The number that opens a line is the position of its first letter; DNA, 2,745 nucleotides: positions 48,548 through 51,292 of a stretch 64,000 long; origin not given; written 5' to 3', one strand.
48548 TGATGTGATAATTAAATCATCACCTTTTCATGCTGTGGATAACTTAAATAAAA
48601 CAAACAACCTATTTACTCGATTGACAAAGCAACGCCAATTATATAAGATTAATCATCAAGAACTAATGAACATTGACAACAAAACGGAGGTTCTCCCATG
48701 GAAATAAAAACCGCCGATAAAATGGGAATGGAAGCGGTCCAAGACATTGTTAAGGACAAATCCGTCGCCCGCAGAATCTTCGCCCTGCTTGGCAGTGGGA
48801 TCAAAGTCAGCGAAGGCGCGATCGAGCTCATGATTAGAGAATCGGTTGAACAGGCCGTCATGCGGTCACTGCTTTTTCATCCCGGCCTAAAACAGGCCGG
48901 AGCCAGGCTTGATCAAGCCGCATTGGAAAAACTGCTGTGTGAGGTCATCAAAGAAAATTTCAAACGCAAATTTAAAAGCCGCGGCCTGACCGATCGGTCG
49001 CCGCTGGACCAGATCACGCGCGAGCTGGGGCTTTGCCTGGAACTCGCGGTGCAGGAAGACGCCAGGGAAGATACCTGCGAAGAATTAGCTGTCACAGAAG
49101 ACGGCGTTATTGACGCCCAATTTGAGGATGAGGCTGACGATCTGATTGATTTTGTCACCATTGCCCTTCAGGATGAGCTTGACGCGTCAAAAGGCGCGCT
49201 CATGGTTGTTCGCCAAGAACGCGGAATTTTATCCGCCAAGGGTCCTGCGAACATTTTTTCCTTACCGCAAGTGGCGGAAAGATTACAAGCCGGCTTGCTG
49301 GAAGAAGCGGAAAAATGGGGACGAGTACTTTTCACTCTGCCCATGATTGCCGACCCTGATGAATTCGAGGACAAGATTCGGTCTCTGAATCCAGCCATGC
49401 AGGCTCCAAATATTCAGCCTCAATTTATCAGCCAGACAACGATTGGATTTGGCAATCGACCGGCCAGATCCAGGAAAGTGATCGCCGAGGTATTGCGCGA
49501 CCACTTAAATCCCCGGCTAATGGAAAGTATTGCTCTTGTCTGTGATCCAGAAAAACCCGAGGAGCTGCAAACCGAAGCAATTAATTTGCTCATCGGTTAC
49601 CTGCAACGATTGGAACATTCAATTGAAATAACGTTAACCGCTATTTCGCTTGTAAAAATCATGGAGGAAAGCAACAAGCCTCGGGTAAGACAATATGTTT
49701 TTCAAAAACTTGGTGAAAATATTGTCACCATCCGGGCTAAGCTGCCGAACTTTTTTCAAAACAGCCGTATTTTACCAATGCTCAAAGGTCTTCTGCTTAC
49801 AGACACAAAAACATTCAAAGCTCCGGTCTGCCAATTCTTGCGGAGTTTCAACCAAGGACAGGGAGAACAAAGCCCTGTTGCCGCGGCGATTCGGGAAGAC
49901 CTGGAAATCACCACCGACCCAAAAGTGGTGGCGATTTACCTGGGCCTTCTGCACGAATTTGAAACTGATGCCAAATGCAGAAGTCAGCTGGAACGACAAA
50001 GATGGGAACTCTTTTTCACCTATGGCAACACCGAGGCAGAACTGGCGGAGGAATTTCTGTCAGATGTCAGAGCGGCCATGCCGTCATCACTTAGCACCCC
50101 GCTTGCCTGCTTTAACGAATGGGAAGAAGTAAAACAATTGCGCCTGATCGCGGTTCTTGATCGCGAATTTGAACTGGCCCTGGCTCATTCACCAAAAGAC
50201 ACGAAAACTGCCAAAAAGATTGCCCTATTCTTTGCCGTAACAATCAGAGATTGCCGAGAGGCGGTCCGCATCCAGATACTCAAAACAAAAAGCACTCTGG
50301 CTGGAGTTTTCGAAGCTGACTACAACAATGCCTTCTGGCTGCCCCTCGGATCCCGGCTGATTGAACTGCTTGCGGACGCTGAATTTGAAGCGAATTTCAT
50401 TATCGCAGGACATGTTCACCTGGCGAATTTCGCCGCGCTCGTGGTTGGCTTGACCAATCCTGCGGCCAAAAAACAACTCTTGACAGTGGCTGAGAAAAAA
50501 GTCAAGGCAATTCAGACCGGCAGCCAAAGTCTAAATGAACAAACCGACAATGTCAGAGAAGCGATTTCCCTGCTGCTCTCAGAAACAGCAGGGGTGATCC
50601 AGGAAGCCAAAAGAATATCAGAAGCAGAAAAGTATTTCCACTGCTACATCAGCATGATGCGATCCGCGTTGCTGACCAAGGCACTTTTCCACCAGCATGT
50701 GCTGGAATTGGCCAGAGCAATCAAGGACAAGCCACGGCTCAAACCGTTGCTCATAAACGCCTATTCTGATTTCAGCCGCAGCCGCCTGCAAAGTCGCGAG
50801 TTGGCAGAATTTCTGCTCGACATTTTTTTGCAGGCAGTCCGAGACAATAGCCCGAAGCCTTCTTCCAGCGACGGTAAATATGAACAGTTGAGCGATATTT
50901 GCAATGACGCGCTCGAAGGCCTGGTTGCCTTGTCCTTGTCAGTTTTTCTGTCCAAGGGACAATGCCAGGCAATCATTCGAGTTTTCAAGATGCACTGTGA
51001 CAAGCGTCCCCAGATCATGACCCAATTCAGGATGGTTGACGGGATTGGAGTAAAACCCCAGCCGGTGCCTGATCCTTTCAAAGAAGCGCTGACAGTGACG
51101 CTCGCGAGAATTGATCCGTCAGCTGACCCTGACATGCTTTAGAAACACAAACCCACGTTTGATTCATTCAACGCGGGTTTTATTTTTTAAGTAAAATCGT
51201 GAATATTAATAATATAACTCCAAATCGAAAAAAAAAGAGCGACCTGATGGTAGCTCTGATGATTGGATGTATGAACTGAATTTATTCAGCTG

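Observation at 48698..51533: Second GC-rich island: 814-aa helical-repeat protein plus a double zinc-ribbon protein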

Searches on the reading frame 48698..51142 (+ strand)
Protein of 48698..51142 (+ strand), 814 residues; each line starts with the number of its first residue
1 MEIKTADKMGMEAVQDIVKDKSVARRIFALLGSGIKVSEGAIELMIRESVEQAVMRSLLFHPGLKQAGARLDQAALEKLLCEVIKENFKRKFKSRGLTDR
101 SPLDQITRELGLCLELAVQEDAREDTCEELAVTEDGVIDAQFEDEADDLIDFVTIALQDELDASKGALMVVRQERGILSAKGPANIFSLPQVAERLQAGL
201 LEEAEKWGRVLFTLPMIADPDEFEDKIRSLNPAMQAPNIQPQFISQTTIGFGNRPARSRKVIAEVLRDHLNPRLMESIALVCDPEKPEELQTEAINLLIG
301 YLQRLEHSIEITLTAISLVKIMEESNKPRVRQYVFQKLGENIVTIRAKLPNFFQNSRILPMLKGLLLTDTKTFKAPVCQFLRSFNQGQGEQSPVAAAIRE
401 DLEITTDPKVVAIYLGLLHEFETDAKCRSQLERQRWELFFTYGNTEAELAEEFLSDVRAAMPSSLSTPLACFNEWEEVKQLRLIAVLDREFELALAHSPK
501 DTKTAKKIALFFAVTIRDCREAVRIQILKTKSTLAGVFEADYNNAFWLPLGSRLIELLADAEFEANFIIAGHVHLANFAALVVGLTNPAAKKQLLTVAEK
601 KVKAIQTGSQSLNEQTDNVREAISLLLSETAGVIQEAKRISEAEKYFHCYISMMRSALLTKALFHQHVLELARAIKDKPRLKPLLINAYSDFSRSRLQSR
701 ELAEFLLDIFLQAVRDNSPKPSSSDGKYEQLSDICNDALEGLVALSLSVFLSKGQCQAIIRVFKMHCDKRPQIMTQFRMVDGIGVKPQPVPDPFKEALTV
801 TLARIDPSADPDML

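Call 4: search_protein_families(library=pfam, proteins=[window:48698-51142:+], max_evalue=0.01)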
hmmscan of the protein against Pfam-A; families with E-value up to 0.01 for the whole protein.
window:48698-51142:+ (814 aa): 0 families

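Call 5: search_protein_families(library=ncbifam, proteins=[window:48698-51142:+], max_evalue=0.1)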
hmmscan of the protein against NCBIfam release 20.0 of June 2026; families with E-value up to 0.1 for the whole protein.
window:48698-51142:+ (814 aa): 0 families

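Call 6: find_homologous_proteins(query=window:48698-51142:+, max_evalue=0.001)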
Query window:48698-51142:+ (814 aa): 2 proteins with E <= 0.001 among 8000 candidates.
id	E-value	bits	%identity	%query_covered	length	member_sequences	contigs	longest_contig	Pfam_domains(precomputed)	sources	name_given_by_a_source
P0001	0.0e+0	1783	100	100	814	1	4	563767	-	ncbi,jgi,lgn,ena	-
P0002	9.3e-269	912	53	100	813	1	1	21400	-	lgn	-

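Call 7: search_solved_structures(query=window:48698-51142:+, max_evalue=1)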
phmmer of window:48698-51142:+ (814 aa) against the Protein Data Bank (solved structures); distinct sequences matched with E-value up to 1: 1.
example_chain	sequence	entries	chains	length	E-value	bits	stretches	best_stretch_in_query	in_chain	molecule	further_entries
3pqc_A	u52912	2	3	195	0.93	10.8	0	225-344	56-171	Probable GTP-binding protein engB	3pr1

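Call 8: find_encoding_contigs(protein=P0002, flank=10000, max_places=6)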
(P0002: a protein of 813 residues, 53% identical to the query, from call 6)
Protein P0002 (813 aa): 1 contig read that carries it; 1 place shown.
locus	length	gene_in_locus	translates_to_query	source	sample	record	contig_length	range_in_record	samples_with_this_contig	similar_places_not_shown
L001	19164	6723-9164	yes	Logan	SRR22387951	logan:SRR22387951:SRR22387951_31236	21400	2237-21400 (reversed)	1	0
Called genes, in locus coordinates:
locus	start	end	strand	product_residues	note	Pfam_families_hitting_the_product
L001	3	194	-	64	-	?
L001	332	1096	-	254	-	PF01145:Band_7, PF13421:Band_7_1 (weak)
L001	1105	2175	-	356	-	-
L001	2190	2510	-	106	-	-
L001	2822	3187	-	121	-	-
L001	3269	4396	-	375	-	PF01702:TGT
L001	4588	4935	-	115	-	-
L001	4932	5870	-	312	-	PF01795:Methyltransf_5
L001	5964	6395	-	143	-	PF02381:MraZ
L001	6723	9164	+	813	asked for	-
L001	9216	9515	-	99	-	-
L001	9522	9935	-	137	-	PF00814:TsaD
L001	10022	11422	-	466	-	PF01839:FG-GAP (faint), PF13517:FG-GAP_3 (weak), PF03734:YkuD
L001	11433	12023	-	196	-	PF00561:Abhydrolase_1 (weak), PF06821:Ser_hydrolase, PF12146:Hydrolase_4 (faint), PF12697:Abhydrolase_6 (weak)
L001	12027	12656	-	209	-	-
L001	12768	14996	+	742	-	-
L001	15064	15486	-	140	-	PF16320:Ribosomal_L12_N, PF00542:Ribosomal_L12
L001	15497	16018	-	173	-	PF00466:Ribosomal_L10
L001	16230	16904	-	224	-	PF00696:AA_kinase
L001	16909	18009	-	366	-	PF13439:Glyco_transf_4, PF13579:Glyco_trans_4_4, PF20706:GT4-conflict, PF00534:Glycos_transf_1, PF13692:Glyco_trans_1_4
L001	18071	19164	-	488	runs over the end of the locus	PF01943:Polysacc_synt, PF13440:Polysacc_synt_3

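Call 9: find_encoding_contigs(protein=P0001, flank=10000, max_places=6)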
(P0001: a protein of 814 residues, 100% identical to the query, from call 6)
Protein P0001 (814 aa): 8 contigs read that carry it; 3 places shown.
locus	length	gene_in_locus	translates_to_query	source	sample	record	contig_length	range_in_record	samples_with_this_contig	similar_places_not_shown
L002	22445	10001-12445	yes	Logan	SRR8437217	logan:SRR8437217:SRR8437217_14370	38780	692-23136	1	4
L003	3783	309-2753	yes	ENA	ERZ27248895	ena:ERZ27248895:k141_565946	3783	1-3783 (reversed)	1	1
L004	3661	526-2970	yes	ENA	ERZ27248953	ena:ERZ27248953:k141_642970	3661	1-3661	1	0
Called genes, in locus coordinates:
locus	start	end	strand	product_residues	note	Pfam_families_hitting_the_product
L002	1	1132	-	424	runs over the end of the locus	PF08245:Mur_ligase_M, PF02875:Mur_ligase_C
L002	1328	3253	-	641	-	PF03717:PBP_dimer, PF00905:Transpeptidase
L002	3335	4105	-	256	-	PF01145:Band_7, PF13421:Band_7_1 (weak)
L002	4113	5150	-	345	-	-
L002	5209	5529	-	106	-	-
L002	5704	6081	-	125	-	-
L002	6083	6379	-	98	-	-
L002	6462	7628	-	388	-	PF01702:TGT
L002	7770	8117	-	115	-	-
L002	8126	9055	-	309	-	PF01795:Methyltransf_5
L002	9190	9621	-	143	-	PF02381:MraZ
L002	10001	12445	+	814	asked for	-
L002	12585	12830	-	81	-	PF12773:DZR (weak)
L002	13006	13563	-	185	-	PF00814:TsaD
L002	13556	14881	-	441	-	PF13517:FG-GAP_3 (weak), PF01839:FG-GAP (faint), PF13517:FG-GAP_3 (weak), PF03734:YkuD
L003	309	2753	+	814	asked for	-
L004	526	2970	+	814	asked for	-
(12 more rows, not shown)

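Call 19: search_protein_representatives(alignment_id=A1)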
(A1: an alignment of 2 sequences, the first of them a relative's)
Query: 2 sequences, 815 profile positions. Proteins with E-value up to 0.001 (for the whole library): 14; up to 1e-10: 14; up to 1e-30: 12. The best 14 are listed.
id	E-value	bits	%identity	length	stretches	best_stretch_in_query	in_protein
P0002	0.0e+00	1681.2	-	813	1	1-815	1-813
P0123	1.5e-130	453.2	-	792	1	1-807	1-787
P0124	7.6e-118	411.2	-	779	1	1-799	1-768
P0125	3.0e-111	389.4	-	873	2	1-699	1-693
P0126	1.2e-109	384.1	-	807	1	1-799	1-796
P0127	2.9e-103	362.9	-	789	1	1-801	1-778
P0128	2.8e-98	346.5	-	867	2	9-624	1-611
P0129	2.6e-93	330.1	-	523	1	1-490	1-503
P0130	2.0e-70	254.4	-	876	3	152-385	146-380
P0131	1.7e-63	231.4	-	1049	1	23-813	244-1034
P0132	4.7e-51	190.3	-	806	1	1-803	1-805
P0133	1.4e-46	175.5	-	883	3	309-715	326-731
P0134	1.3e-25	106.1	-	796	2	153-630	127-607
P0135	1.3e-15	73.0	-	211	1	1-145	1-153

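Call 21: predict_structure(alignment_id=A1)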
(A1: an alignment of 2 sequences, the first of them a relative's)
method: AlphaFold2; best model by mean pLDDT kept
length: 814 residues; sequences in the alignment: 2
mean_pLDDT: 58.5   pTM: 0.44
mean pLDDT of the five models: 58.5, 54.8, 50.8, 50.1, 48.4
residues with pLDDT >= 90: 0; 70-90: 288; 50-70: 226; < 50: 300
segments of 3 or more residues with pLDDT < 50: 1-201, 532-537, 607-615, 717-731, 747-799, 804-807, 810-814
pLDDT, mean of each block of 10 residues (from residue 1): 33 40 39 34 37 36 34 41 42 35 36 32 30 28 31 29 29 35 31 35 53 61 80 63 62 76 83 86 84 83 70 72 75 75 68 60 75 80 75 77 82 87 83 88 77 78 77 86 79 60 67 73 70 50 58 70 63 59 61 66 51 51 66 74 74 70 75 75 68 57 62 51 42 55 50 41 38 36 33 43 49 43
secondary structure, 60 per line:
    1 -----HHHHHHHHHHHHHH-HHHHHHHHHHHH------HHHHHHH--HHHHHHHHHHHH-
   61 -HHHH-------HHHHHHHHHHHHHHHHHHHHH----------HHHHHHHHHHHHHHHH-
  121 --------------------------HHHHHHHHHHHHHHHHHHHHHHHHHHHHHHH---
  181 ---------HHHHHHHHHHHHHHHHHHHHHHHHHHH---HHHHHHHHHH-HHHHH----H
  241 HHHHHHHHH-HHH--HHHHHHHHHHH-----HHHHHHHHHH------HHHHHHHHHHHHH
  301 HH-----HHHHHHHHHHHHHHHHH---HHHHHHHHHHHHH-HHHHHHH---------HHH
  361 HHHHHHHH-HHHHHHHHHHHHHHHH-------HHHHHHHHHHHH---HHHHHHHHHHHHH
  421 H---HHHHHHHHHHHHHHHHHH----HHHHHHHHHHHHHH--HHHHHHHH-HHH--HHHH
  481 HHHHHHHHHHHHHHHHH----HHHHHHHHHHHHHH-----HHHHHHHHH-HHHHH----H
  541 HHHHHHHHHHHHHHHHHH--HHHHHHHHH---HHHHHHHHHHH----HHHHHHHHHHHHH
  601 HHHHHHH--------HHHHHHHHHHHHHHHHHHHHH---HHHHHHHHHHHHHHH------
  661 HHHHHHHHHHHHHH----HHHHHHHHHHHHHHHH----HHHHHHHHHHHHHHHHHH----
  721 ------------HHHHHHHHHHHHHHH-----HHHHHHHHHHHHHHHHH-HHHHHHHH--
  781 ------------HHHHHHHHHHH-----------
elements in order (helices of 4 or more, strands of 3 or more residues): H6-19 H21-32 H39-45 H48-59 H62-65 H73-93 H104-119 H147-177 H190-216 H220-229 H231-235 H240-249 H256-266 H272-281 H288-302 H308-324 H328-340 H342-348 H358-368 H370-385 H393-404 H408-421 H425-442 H447-460 H463-470 H477-497 H502-515 H521-529 H531-535 H540-558 H561-569 H573-583 H588-607 H616-636 H640-654 H661-674 H679-694 H699-716 H733-747 H753-769 H771-778 H793-803

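Call 23: find_encoding_contigs(protein=P0123, flank=10000, max_places=3)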
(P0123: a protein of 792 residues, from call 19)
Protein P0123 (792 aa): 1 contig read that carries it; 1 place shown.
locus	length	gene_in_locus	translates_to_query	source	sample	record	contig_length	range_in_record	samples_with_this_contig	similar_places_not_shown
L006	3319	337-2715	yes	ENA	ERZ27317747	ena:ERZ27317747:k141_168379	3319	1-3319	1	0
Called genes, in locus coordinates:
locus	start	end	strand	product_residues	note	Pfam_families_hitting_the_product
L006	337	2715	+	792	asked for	-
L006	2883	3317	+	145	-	?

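Call 25: search_protein_families(library=pfam, alignment_id=A2, max_evalue=0.01)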
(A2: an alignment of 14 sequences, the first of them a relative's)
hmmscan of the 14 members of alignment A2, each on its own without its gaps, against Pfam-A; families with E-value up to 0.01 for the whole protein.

A. member 1, P0001 (814 aa): 0 families

B. families by the number of members that match (of 14 scanned): 0 families

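Call 27: find_related_loci(query=A3, collection=genome_contigs, flank=10000)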
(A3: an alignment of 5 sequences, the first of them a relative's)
Query A3 (814 aa) in genome_contigs; peptide patterns used: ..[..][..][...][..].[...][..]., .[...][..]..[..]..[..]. (x = any residue, [..] = any of these).
146 stretches matched a pattern, but none encodes a relative of the query by tblastn (E <= 1e-3).

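Call 28: find_related_loci(query=A3, collection=metagenome_contigs, flank=10000)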
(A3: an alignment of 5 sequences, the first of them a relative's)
Query A3 (814 aa) in metagenome_contigs; peptide patterns used: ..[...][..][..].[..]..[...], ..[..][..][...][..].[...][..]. (x = any residue, [..] = any of these).
529 stretches matched a pattern; 3 encode a relative of the query (tblastn E <= 1e-3); 3 distinct loci.
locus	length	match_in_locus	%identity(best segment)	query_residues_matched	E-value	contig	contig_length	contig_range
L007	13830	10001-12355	30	1-804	4e-107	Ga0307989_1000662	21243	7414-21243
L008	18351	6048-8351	29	1-798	1e-98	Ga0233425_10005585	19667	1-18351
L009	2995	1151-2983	31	1-615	6e-80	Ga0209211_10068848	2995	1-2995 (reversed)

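Call 31: search_protein_families(library=pfam, proteins=[L007:9250-9681:-, L007:8072-9004:-, L007:12547-13608:+, L007:6041-7465:-, L008:5088-5519:-, L008:3914-4858:-, L008:8466-8888:-, L008:8931-10367:-, L008:11101-13290:+, L008:1324-2436:-], max_evalue=0.001)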
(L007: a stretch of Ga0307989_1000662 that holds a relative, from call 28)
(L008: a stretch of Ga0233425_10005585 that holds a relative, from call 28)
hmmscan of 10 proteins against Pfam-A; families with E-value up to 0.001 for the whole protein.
L007:9250-9681:- (143 aa): 1 family
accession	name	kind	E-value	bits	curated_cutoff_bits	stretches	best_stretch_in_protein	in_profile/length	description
PF02381.23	MraZ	-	5.7e-42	142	23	2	1-70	1-71/72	MraZ protein, putative antitoxin-like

L007:8072-9004:- (310 aa): 2 families
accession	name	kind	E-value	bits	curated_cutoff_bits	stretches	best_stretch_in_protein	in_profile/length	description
PF01795.25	Methyltransf_5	-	7.7e-113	377.5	27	1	4-310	3-309/309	MraW methylase family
PF01189.24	Methyltr_RsmB-F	-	0.00051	20.2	27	0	16-101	3-86/199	16S rRNA methyltransferase RsmB/F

L007:12547-13608:+ (353 aa): 0 families

L007:6041-7465:- (474 aa): 0 families

L008:5088-5519:- (143 aa): 1 family
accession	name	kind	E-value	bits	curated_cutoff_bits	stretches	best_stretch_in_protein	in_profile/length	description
PF02381.23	MraZ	-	5e-39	132.6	23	2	72-132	1-60/72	MraZ protein, putative antitoxin-like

L008:3914-4858:- (314 aa): 1 family
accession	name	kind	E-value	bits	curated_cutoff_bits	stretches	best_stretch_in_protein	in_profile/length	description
PF01795.25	Methyltransf_5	-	5e-109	365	27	1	7-313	2-308/309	MraW methylase family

L008:8466-8888:- (140 aa): 1 family
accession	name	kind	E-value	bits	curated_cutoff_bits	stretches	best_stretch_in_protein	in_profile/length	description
PF00814.31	TsaD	-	3.3e-12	47.1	24.8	1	35-122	30-124/264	tRNA N6-adenosine threonylcarbamoyltransferase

L008:8931-10367:- (478 aa): 3 families
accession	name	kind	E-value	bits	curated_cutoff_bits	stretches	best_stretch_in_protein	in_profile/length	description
PF03734.19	YkuD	-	4e-25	89.5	23.4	1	358-476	3-146/146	L,D-transpeptidase catalytic domain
PF13517.12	FG-GAP_3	-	9.5e-13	49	26.9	1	70-131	1-60/61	FG-GAP-like repeat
PF01839.29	FG-GAP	-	2.2e-10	40.6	22.1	0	222-242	5-25/37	FG-GAP repeat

L008:11101-13290:+ (729 aa): 0 families

L008:1324-2436:- (370 aa): 1 family
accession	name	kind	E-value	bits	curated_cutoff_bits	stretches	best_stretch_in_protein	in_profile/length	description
PF01702.25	TGT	-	1.7e-135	452.2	26.3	1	13-370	2-339/357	Queuine tRNA-ribosyltransferase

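Call 37: find_encoding_contigs(protein=P0131, flank=10000, max_places=3)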
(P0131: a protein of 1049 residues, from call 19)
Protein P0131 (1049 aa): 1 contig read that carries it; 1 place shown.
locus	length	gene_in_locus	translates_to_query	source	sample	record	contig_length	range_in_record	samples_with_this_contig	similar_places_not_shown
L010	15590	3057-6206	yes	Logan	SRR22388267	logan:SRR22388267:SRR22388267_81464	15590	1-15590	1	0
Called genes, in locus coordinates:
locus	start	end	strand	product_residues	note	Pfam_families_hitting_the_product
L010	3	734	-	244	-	?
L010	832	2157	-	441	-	PF13173:AAA_14, PF13635:DUF4143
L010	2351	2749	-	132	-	PF01842:ACT (faint), PF19571:ACT_8, PF22629:ACT_AHAS_ss (faint)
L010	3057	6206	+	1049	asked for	-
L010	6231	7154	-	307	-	PF04055:Radical_SAM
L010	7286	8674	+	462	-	PF01546:Peptidase_M20, PF07687:M20_dimer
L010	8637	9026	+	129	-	PF01042:Ribonuc_L-PSP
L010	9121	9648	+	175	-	PF19502:DUF6036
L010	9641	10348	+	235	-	-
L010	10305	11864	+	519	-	PF00149:Metallophos, PF02872:5_nucleotid_C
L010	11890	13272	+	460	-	PF01212:Beta_elim_lyase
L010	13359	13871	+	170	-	PF01909:NTP_transf_2, PF18765:Polbeta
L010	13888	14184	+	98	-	PF01934:HepT-like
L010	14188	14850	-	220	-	-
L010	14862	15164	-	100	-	-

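Call 38: find_encoding_contigs(protein=P0126, flank=10000, max_places=3)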
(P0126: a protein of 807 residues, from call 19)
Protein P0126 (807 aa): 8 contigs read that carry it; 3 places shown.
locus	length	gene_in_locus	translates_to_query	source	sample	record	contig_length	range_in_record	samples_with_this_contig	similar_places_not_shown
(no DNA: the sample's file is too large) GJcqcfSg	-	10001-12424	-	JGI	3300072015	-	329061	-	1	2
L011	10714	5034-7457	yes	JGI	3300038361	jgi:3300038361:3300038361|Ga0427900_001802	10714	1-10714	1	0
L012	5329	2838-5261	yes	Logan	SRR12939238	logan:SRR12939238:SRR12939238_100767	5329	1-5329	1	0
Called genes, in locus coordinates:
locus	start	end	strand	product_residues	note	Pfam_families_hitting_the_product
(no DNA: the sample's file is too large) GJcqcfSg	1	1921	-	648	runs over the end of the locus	PF03717:PBP_dimer, PF00905:Transpeptidase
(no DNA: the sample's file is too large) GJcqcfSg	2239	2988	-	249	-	PF01145:Band_7, PF13421:Band_7_1 (weak)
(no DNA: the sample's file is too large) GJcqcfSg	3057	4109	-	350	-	-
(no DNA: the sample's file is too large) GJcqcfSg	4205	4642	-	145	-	-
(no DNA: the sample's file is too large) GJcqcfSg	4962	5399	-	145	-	PF26941:DUF8292 (weak)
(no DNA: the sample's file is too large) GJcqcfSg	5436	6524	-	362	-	PF01702:TGT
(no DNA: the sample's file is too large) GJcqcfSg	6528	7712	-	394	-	-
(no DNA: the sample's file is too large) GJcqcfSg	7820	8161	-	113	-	-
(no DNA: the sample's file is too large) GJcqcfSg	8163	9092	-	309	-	PF01795:Methyltransf_5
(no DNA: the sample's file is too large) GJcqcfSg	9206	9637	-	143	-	PF02381:MraZ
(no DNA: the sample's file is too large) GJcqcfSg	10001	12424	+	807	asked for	-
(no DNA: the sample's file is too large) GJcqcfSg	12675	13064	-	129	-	PF00814:TsaD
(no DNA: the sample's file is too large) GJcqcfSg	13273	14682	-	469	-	PF01839:FG-GAP (faint), PF13517:FG-GAP_3 (weak), PF03734:YkuD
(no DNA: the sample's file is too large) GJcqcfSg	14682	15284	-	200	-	-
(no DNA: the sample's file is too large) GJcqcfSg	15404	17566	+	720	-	-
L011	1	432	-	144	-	?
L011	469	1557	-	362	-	PF01702:TGT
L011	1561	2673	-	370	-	-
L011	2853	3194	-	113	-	-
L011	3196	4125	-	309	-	PF01795:Methyltransf_5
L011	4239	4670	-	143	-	PF02381:MraZ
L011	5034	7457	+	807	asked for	-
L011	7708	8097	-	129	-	PF00814:TsaD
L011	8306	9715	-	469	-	PF01839:FG-GAP (faint), PF13517:FG-GAP_3 (weak), PF03734:YkuD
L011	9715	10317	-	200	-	-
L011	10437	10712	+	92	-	?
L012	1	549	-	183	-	?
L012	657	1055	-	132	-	-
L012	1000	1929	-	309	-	PF01795:Methyltransf_5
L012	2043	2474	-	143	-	PF02381:MraZ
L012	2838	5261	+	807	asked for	-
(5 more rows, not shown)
